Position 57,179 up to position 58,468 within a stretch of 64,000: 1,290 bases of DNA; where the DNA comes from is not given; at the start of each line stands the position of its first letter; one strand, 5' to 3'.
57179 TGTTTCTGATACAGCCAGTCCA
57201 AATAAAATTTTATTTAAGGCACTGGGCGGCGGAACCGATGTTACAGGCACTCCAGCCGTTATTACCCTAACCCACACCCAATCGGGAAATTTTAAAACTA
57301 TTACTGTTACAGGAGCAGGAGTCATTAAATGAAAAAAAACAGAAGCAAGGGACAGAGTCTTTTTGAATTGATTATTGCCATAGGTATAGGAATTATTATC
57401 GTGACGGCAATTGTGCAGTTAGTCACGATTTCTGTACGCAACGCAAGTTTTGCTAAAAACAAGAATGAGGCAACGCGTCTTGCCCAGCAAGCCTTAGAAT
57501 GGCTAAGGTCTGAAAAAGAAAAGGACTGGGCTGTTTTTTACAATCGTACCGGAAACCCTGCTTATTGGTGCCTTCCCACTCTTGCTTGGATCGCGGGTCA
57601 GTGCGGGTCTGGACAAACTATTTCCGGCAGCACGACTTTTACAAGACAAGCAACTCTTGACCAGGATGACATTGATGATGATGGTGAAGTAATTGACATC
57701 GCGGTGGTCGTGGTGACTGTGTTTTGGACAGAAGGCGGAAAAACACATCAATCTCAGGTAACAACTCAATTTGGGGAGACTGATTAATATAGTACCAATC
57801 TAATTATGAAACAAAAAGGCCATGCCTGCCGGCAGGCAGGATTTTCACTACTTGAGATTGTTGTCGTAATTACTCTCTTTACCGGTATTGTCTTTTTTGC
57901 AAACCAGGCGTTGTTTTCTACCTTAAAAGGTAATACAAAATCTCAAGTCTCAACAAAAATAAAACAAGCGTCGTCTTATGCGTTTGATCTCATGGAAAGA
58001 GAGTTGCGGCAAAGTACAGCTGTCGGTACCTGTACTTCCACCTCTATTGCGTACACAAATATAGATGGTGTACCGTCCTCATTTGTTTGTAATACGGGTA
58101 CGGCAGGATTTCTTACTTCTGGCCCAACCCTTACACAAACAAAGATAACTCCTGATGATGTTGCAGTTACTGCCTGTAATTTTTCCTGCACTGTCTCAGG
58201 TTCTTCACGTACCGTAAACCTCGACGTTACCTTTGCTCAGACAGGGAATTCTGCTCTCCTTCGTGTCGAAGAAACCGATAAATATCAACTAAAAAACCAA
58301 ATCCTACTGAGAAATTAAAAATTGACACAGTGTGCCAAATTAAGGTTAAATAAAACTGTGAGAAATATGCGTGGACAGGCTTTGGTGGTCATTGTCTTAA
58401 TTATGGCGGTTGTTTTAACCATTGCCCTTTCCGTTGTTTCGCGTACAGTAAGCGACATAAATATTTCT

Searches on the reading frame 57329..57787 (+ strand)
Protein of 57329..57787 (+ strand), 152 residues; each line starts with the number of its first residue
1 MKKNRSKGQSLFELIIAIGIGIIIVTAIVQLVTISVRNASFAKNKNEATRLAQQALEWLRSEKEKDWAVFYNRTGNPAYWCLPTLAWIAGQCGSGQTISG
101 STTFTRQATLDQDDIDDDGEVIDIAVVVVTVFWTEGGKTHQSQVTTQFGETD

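Call 8: search_protein_families(library=pfam, proteins=[window:57329-57787:+], max_evalue=0.01)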
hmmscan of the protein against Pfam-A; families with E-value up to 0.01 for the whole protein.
window:57329-57787:+ (152 aa): 1 family
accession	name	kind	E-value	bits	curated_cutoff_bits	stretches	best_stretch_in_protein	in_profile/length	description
PF07963.17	N_methyl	-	0.0017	18.3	21.2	1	4-28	2-26/27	Prokaryotic N-terminal methylation motif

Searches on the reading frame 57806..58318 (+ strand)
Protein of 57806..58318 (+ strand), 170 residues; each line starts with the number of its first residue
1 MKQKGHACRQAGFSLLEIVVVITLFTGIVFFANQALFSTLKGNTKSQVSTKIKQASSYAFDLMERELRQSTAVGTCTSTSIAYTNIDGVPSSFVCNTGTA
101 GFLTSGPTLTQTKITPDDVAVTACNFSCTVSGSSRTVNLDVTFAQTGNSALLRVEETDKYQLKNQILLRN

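Call 8: search_protein_families(library=pfam, proteins=[window:57806-58318:+], max_evalue=0.01)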
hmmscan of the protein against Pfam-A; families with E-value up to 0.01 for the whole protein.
window:57806-58318:+ (170 aa): 1 family
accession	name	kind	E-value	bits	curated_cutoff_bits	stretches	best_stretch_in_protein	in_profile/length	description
PF07963.17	N_methyl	-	0.00033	20.6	21.2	1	9-25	3-19/27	Prokaryotic N-terminal methylation motif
